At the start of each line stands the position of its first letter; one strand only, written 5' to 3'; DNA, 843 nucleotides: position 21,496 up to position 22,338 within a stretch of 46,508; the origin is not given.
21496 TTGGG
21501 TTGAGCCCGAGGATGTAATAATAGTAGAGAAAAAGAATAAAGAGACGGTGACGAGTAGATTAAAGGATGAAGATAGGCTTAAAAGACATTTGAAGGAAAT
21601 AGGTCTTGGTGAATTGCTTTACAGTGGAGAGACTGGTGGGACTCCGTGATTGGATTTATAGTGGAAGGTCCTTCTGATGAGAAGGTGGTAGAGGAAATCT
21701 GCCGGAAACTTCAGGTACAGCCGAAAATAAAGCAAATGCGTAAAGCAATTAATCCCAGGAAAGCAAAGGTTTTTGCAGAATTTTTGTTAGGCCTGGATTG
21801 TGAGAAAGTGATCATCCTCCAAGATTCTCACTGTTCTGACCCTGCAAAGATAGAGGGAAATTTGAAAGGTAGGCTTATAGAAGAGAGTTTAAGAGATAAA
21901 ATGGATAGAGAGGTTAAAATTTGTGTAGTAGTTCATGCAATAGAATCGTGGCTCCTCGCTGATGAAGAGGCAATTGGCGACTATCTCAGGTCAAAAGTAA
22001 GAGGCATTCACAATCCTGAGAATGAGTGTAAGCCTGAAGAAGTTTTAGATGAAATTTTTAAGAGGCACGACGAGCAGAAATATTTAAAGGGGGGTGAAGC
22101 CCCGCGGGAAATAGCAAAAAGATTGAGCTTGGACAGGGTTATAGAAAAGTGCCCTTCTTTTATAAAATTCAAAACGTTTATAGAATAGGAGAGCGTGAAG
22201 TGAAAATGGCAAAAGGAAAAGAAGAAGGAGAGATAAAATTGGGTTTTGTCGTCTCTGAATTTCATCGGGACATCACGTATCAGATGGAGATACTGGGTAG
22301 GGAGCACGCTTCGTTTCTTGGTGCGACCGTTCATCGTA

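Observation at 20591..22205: ABC-ATPase plus DUF4276 two-gene cassette inserted exactly between ribC and ribH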

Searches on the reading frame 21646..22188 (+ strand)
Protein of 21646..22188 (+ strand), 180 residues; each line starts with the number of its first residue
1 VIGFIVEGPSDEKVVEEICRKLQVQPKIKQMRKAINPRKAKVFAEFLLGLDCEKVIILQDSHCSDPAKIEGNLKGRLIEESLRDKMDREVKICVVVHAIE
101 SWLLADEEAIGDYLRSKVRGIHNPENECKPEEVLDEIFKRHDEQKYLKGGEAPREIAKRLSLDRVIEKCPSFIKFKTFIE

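Call 4: search_protein_families(library=pfam, proteins=[window:21646-22188:+], max_evalue=0.01)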
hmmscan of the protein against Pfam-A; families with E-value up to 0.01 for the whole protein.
window:21646-22188:+ (180 aa): 1 family
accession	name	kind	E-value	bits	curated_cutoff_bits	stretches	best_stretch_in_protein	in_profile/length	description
PF14103.11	DUF4276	-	1.6e-15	58.3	30.2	1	6-178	1-190/192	Domain of unknown function (DUF4276)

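Call 5: search_protein_families(library=padloc, proteins=[window:21646-22188:+], max_evalue=1)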
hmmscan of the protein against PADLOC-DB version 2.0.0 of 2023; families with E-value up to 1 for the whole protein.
window:21646-22188:+ (180 aa): 18 families
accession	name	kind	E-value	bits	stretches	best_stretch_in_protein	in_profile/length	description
PDLC04191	HEC-01B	-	1e-12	46.4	1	2-158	4-160/192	-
PDLC04194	HEC-01B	-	8.4e-11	40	1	3-142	7-141/204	-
PDLC04185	HEC-01B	-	1e-08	33.5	1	2-144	4-146/188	-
PDLC04197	HEC-01B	-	4.9e-08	30.9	1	2-134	3-128/192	-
PDLC04206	HEC-01B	-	1.2e-07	29.7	1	43-174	68-207/219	-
PDLC04196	HEC-01B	-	2.1e-07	29.1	1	51-176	66-185/197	-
PDLC04205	HEC-01B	-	2.2e-06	25.5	1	51-177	75-207/213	-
PDLC04210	HEC-01B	-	2.3e-06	25.5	1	39-176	58-202/217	-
PDLC04188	HEC-01B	-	1.3e-05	23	1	76-174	111-218/230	-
PDLC04202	HEC-01B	-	4.8e-05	21.5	1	4-175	5-193/204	-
PDLC04201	HEC-01B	-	0.00018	19.2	1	68-179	81-196/202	-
PDLC04193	HEC-01B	-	0.00037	18.5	1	77-141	70-135/195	-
PDLC04192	HEC-01B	-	0.0019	15.9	1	82-121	72-113/182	-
PDLC04573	PDC-M31B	-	0.0036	15.1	1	71-139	130-198/241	-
PDLC04204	HEC-01B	-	0.01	13.8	1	50-112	77-135/174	-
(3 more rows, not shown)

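Call 6: search_protein_families(library=ncbifam, proteins=[window:21646-22188:+], max_evalue=0.01)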
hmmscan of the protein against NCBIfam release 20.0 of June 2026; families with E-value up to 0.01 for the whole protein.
window:21646-22188:+ (180 aa): 1 family
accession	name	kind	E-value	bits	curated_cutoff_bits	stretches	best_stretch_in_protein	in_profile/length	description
NF047734.1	antiphage_MADS4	equivalog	0.0043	17.1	160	0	52-175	67-197/206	methylation-associated defense system protein MAD4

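Call 17: find_homologous_proteins(query=window:21646-22188:+, max_evalue=0.001)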
Query window:21646-22188:+ (180 aa): 54 proteins with E <= 0.001 among 127 candidates.
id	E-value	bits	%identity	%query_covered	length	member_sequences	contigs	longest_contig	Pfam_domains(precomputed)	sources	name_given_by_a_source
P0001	9.8e-113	392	100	100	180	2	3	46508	PF14103.12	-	-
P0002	3.5e-95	335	86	100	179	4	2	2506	PF14103.12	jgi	jgi:hypothetical protein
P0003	5.3e-94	331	86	100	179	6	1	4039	PF14103.12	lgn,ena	-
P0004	5.3e-94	331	84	99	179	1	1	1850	PF14103.12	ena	-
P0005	3.3e-92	325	82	100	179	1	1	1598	PF14103.12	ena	-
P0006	2.3e-89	316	82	99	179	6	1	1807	PF14103.12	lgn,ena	-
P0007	4.4e-88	312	82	97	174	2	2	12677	PF14103.12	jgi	-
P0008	6.1e-88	311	79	99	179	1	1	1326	PF14103.12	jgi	-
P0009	6.6e-88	311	81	97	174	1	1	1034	PF14103.12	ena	-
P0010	2.8e-86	306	78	99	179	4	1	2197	PF14103.12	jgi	-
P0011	6.4e-80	285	76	100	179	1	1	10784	PF14103.12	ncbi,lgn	-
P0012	3.7e-75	270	72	100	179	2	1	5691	PF14103.12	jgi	-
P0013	4.9e-63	230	66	100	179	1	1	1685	PF14103.12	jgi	jgi:hypothetical protein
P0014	5.9e-63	230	73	82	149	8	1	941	PF14103.12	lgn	-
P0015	2.4e-61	225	62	99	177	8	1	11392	PF14103.12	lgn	-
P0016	7.8e-61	223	63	100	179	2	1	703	PF14103.12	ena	-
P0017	1.6e-60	222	60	99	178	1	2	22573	PF14103.12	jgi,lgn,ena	jgi:5S rRNA maturation endonuclease (ribonuclease M5)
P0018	1.6e-60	222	61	99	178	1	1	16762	PF14103.12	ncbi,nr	ncbi:MAG: DUF4276 family protein [Methanophagales archaeon ANME-1-THS]|nr:MAG: DUF4276 family protei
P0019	9.4e-60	220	63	97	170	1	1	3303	PF14103.12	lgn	-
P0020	3.7e-59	218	62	99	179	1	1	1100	PF14103.12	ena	-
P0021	5.5e-59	217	62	100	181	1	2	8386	PF14103.12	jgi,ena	jgi:hypothetical protein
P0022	5.8e-59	217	62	99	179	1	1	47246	PF14103.12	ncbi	-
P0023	1.2e-57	213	60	97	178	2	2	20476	PF14103.12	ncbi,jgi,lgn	-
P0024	4.9e-57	211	60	99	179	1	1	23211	PF14103.12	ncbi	ncbi:MAG: DUF4276 family protein [Candidatus Methanospirareceae archaeon]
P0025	1.5e-56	209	59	99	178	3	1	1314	PF14103.12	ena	-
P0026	2.0e-56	209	60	100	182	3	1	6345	PF14103.12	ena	-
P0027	2.2e-56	209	55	100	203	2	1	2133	PF14103.12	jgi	jgi:hypothetical protein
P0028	5.4e-55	204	59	99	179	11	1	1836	PF14103.12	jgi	-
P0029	7.3e-55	204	59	99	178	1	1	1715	PF14103.12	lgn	-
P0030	1.4e-47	180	68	69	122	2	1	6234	PF14103.12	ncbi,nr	ncbi:MAG: DUF4276 family protein, partial [archaeon]|nr:DUF4276 family protein [archaeon]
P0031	1.6e-46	176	50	99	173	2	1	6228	PF14103.12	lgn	-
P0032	2.0e-46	176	48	100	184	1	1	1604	PF14103.12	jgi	jgi:hypothetical protein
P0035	2.6e-43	166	50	97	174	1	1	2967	PF14103.12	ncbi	-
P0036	2.9e-41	159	48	100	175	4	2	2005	PF14103.12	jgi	-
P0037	3.8e-41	159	52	96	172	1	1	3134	PF14103.12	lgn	-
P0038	8.5e-39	151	45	97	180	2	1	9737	PF14103.12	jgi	-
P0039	1.7e-38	150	51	100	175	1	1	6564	PF14103.12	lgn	-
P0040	1.1e-37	148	45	100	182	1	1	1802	PF14103.12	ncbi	-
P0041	1.2e-37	148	46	100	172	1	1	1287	PF14103.12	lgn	-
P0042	1.2e-35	141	44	100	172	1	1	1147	PF14103.12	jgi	-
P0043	1.9e-35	140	53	74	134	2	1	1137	PF14103.12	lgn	-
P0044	1.8e-33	134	47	97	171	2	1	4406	PF14103.12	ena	-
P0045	2.1e-29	121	45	98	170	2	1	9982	PF14103.12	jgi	-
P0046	3.5e-29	120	43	98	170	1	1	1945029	PF14103.12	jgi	-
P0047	3.6e-29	120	43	98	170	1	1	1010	PF14103.12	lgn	-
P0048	4.8e-27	113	42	98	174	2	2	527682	PF14103.12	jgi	-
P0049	2.1e-26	111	43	97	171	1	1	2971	PF14103.12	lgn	-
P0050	6.6e-26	109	39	97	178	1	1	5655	PF14103.12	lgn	-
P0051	1.3e-25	108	39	97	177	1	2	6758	PF14103.12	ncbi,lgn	-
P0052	5.4e-25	106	41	100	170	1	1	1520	PF14103.12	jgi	-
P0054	2.5e-7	49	29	100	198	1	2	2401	PF14103.12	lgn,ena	-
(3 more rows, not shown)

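Call 19: find_encoding_contigs(protein=P0007, flank=5000, max_places=2)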
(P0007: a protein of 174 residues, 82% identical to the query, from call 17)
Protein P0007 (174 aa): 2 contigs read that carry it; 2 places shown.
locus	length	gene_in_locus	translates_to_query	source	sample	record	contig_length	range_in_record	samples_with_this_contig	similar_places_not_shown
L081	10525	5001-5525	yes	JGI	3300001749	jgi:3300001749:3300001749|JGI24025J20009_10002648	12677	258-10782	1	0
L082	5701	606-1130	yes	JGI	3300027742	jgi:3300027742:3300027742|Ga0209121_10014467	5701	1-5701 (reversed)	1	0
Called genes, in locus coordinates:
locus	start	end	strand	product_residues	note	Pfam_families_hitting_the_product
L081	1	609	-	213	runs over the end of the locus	PF08901:DUF1847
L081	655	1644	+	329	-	PF01008:IF-2B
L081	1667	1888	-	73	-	PF21965:SAMP2, PF02597:ThiS (weak)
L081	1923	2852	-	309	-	PF01909:NTP_transf_2 (weak)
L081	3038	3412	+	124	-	PF12797:Fer4_2 (weak), PF00037:Fer4, PF12837:Fer4_6, PF13237:Fer4_10 (weak), PF14697:Fer4_21, PF12838:Fer4_7, PF13187:Fer4_9 (weak), PF00037:Fer4 (weak), +4 more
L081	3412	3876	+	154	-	PF00885:DMRL_synthase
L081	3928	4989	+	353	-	PF02463:SMC_N, PF11398:DUF2813 (faint), PF13175:AAA_15, PF13476:AAA_23, PF13304:AAA_21, PF13175:AAA_15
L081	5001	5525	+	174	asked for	PF14103:DUF4276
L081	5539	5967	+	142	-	PF00885:DMRL_synthase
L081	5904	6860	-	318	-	PF03186:CobD_Cbib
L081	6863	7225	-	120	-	PF04071:zf-like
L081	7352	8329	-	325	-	PF00733:Asn_synthase, PF02540:NAD_synthase (weak), PF06508:QueC (faint), PF00733:Asn_synthase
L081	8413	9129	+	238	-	PF27030:AbpE_bact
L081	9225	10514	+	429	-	PF01964:ThiC_Rad_SAM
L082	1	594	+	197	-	?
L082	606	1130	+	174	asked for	PF14103:DUF4276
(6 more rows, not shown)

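Call 20: find_encoding_contigs(protein=P0011, flank=5000, max_places=2)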
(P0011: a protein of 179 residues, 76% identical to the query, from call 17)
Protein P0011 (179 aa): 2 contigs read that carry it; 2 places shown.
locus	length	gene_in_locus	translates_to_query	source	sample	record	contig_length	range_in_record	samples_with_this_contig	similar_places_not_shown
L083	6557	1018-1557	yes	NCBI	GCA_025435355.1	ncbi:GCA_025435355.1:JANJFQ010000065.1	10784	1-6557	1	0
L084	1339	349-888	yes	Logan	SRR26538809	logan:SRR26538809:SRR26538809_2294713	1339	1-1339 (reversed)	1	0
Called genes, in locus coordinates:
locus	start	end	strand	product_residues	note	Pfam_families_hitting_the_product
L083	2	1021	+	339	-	?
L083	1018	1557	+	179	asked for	PF14103:DUF4276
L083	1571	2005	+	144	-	PF00885:DMRL_synthase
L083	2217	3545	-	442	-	PF00278:Orn_DAP_Arg_deC, PF01168:Ala_racemase_N, PF02784:Orn_Arg_deC_N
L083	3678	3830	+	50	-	PF09723:Zn_ribbon_8 (weak)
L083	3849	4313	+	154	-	-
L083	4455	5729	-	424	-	PF00931:NB-ARC (faint), PF01637:ATPase_2 (faint), PF13173:AAA_14, PF13635:DUF4143, PF08279:HTH_11 (weak)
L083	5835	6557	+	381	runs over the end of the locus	PF00696:AA_kinase, PF01472:PUA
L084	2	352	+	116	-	?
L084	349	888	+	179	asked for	PF14103:DUF4276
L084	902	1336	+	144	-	PF00885:DMRL_synthase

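Call 21: find_encoding_contigs(protein=P0022, flank=5000, max_places=2)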
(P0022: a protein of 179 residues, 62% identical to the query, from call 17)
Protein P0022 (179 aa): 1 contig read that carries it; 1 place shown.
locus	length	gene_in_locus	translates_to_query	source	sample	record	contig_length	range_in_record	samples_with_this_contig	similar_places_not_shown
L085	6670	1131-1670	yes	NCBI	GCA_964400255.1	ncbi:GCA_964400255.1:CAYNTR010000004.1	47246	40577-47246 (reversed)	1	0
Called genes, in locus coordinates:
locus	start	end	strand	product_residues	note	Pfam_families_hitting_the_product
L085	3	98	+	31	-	?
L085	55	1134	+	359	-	PF02463:SMC_N, PF11398:DUF2813 (faint), PF13175:AAA_15, PF13476:AAA_23, PF13304:AAA_21, PF13175:AAA_15 (weak)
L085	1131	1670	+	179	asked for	PF14103:DUF4276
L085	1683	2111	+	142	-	PF00885:DMRL_synthase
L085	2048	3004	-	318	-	PF03186:CobD_Cbib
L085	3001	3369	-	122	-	PF04071:zf-like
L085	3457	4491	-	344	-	PF00733:Asn_synthase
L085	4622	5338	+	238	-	PF27030:AbpE_bact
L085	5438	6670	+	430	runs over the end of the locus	PF01964:ThiC_Rad_SAM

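Call 22: find_encoding_contigs(protein=P0046, flank=6000, max_places=2)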
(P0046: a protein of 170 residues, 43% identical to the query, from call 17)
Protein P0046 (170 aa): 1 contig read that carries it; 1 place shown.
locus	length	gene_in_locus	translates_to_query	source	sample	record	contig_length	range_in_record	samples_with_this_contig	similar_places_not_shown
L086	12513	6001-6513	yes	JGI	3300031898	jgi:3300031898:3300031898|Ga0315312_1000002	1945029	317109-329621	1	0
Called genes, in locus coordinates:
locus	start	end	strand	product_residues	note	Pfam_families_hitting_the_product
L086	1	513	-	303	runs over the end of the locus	PF00291:PALP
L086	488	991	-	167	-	-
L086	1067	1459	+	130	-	-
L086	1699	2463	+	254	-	PF05148:Methyltransf_8 (faint), PF01209:Ubie_methyltran, PF13489:Methyltransf_23, PF08003:Methyltransf_9 (weak), PF13847:Methyltransf_31, PF08241:Methyltransf_11, PF08242:Methyltransf_12, PF13649:Methyltransf_25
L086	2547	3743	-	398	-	PF01209:Ubie_methyltran, PF05724:TPMT (weak), PF13489:Methyltransf_23, PF05175:MTS (weak), PF13847:Methyltransf_31, PF08241:Methyltransf_11, PF08242:Methyltransf_12, PF13649:Methyltransf_25, +1 more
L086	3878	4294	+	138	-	-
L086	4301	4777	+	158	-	-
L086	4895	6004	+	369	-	PF02463:SMC_N, PF11398:DUF2813 (faint), PF13175:AAA_15, PF13476:AAA_23, PF13304:AAA_21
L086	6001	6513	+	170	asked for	PF14103:DUF4276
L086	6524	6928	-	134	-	-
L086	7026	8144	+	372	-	-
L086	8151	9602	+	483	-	PF01935:DUF87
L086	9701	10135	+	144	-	-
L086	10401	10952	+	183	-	PF14470:bPH_3 (weak)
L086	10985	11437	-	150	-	PF00293:NUDIX, PF14815:NUDIX_4 (weak)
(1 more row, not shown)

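Call 23: find_related_loci(query=window:21646-22188:+, collection=metagenome_contigs, flank=3500)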
Query window:21646-22188:+ (180 aa) in metagenome_contigs; peptide patterns used: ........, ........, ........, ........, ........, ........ (x = any residue, [..] = any of these).
568 stretches matched a pattern; 6 encode a relative of the query (tblastn E <= 1e-3); 6 distinct loci.
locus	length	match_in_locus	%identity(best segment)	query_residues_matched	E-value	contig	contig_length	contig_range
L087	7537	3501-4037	82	1-180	1e-97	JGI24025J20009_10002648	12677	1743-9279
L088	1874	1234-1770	83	1-180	5e-102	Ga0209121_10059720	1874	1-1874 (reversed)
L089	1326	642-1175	79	1-179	7e-101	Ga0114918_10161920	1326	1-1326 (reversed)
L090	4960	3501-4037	72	1-180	1e-81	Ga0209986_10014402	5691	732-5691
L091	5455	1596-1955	67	57-179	3e-48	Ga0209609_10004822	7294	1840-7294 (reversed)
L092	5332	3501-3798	63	1-179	1e-21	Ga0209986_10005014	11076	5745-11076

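Call 25: find_encoding_contigs(protein=P0048, flank=6000, max_places=2)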
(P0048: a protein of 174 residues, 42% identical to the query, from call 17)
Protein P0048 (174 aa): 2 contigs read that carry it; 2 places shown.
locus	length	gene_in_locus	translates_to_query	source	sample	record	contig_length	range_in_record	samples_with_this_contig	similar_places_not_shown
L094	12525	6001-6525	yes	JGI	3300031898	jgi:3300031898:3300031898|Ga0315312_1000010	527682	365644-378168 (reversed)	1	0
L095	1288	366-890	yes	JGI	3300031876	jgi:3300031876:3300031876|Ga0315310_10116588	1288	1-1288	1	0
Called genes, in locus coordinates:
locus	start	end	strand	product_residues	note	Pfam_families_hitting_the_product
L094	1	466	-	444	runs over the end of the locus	PF18195:GatD_N, PF00710:Asparaginase, PF17763:Asparaginase_C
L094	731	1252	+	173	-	PF00210:Ferritin, PF02915:Rubrerythrin, PF23458:DUF7130 (weak), PF21349:RUBY_RBDX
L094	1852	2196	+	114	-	-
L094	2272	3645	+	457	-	PF04894:Nre_N, PF04895:Nre_C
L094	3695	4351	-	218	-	PF00702:Hydrolase, PF12710:HAD, PF13419:HAD_2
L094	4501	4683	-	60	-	-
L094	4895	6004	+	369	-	PF02463:SMC_N, PF11398:DUF2813 (faint), PF13175:AAA_15, PF13476:AAA_23, PF13304:AAA_21, PF13175:AAA_15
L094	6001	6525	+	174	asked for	PF14103:DUF4276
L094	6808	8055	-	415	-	PF13510:Fer2_4, PF04055:Radical_SAM, PF13353:Fer4_12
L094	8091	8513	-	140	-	PF01850:PIN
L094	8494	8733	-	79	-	PF04014:MazE_antitoxin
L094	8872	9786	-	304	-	PF12706:Lactamase_B_2 (weak)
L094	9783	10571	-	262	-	PF21003:NucS_N, PF01939:NucS_C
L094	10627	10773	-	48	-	PF13404:HTH_AsnC-type (weak), PF13412:HTH_24 (weak)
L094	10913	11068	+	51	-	-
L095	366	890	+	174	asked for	PF14103:DUF4276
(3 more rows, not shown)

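Call 26: find_encoding_contigs(protein=P0038, flank=5000, max_places=1)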
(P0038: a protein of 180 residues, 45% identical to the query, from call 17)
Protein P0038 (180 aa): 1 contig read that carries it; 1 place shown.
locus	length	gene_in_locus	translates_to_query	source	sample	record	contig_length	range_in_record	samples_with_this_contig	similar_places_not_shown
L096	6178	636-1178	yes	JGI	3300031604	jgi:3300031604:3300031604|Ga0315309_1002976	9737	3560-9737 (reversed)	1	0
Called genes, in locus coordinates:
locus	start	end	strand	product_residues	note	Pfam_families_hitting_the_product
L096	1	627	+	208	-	?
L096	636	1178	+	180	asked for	PF14103:DUF4276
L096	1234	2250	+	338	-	-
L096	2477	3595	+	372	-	PF13271:DUF4062 (weak)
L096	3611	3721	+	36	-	-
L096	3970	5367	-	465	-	-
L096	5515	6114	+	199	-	-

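Call 36: search_solved_structures(query=A1, max_evalue=10, show_alignments=2)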
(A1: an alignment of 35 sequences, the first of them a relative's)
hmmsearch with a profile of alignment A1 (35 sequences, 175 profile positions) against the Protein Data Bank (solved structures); distinct sequences matched with E-value up to 10: 2.
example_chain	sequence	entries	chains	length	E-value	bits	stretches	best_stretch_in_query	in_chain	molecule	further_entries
4q4j_A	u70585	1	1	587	0.3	14.1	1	37-101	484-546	ABC transporter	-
4q7k_A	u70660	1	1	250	1.2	12.1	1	37-101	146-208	ABC transporter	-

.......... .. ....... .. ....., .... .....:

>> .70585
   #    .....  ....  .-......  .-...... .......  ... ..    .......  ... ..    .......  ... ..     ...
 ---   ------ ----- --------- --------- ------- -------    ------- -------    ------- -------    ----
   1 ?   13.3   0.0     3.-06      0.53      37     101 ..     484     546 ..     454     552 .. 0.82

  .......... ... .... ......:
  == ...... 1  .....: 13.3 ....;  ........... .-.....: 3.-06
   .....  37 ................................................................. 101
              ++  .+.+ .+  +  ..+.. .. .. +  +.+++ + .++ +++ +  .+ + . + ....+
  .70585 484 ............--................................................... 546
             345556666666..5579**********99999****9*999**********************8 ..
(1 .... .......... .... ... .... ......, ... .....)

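Call 45: predict_structure(alignment_id=A1)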
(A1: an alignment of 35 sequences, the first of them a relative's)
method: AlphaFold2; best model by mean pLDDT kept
length: 180 residues; sequences in the alignment: 35
mean_pLDDT: 96.0   pTM: 0.91
mean pLDDT of the five models: 96.0, 95.8, 95.0, 94.5, 93.4
residues with pLDDT >= 90: 171; 70-90: 9; 50-70: 0; < 50: 0
segments of 3 or more residues with pLDDT < 50: none
pLDDT, mean of each block of 10 residues (from residue 1): 97 98 98 93 98 97 94 96 93 96 98 96 96 96 88 98 98 97
secondary structure, 60 per line:
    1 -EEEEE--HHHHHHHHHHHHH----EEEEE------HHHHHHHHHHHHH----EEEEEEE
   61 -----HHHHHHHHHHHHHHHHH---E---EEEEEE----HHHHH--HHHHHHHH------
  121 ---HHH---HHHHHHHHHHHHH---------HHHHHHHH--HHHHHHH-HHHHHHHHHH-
elements in order: E2-6 H9-21 E26-30 H37-49 E54-60 H66-82 E90-95 H100-104 H107-114 H130-142 H152-159 H162-168 H170-179

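Call 49: fold_search(model_id=the predicted structure, library=pdb)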
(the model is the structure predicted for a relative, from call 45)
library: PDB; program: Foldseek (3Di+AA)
matches with E <= 10: 1542; with E <= 0.001: 0
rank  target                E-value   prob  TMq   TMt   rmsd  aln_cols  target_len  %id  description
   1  8uav_A                6.6e-03  0.92  0.34  0.28   9.5       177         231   12  Cryo-EM Structure of Brucella Abortus Lumazine Synthase (BLS) Engineered with Shiga Toxin I subunit B (Stx1B) (released 2025-03-26)
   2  1xn1_H                7.0e-03  0.91  0.33  0.38   9.5       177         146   12  Crystal Structure Of Lumazine Synthase From Brucella Abortus (Orthorhombic Form At 3.05 Angstroms) (released 2005-09-27)
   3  1t13_D                9.0e-03  0.99  0.34  0.39   4.7       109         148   13  Crystal Structure Of Lumazine Synthase From Brucella Abortus Bound To 5-nitro-6-(D-ribitylamino)-2,4(1H,3H) pyrimidine (released 2005-04-19)
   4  1xn1_C                1.0e-02  0.98  0.31  0.36   5.2       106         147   11  Crystal Structure Of Lumazine Synthase From Brucella Abortus (Orthorhombic Form At 3.05 Angstroms) (released 2005-09-27)
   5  1xn1_E                1.0e-02  0.91  0.34  0.40   9.7       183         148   13  Crystal Structure Of Lumazine Synthase From Brucella Abortus (Orthorhombic Form At 3.05 Angstroms) (released 2005-09-27)
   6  9nt6_A                1.1e-02  0.84  0.33  0.24   8.4       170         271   10  Crystal structure of ecLacI transcription factor ancestor 4 bound to Beta-methyl-D-galactoside (released 2025-06-18)
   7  1di0_D                1.2e-02  0.89  0.34  0.39   9.6       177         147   12  CRYSTAL STRUCTURE OF LUMAZINE SYNTHASE FROM BRUCELLA ABORTUS (released 2000-04-24)
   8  1di0_E                1.3e-02  0.92  0.35  0.41   9.6       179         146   13  CRYSTAL STRUCTURE OF LUMAZINE SYNTHASE FROM BRUCELLA ABORTUS (released 2000-04-24)
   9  2b98_C                1.7e-02  0.91  0.34  0.39  10.7       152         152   13  Crystal Structure of an archaeal pentameric riboflavin synthase (released 2005-11-08)
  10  2obx_B                1.7e-02  0.77  0.32  0.37   9.6       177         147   10  Lumazine synthase RibH2 from Mesorhizobium loti (Gene mll7281, Swiss-Prot entry Q986N2) complexed with inhibitor 5-Nit (released 2007-08-14)
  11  1xn1_J                1.8e-02  0.89  0.35  0.41   9.1       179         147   12  Crystal Structure Of Lumazine Synthase From Brucella Abortus (Orthorhombic Form At 3.05 Angstroms) (released 2005-09-27)
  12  2b99_B                1.9e-02  0.99  0.36  0.43   4.4       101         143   12  Crystal Structure of an archaeal pentameric riboflavin synthase Complex with a Substrate analog inhibitor (released 2005-11-08)
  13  8uaw_A                1.9e-02  0.90  0.30  0.25   5.6       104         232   10  Cryo-EM Structure of Brucella Abortus Lumazine Synthase (BLS) Engineered with Shiga Toxin II subunit B (Stx2B) (released 2025-03-26)
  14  9nt6_B                2.0e-02  0.99  0.33  0.23   3.8       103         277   13  Crystal structure of ecLacI transcription factor ancestor 4 bound to Beta-methyl-D-galactoside (released 2025-06-18)
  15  2b98_A                2.0e-02  0.85  0.33  0.40  10.5       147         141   13  Crystal Structure of an archaeal pentameric riboflavin synthase (released 2005-11-08)
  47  6p74                  5.5e-02  0.57  0.34  0.14  10.7       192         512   14  OLD nuclease from Thermus Scotoductus (released 2020-01-29)
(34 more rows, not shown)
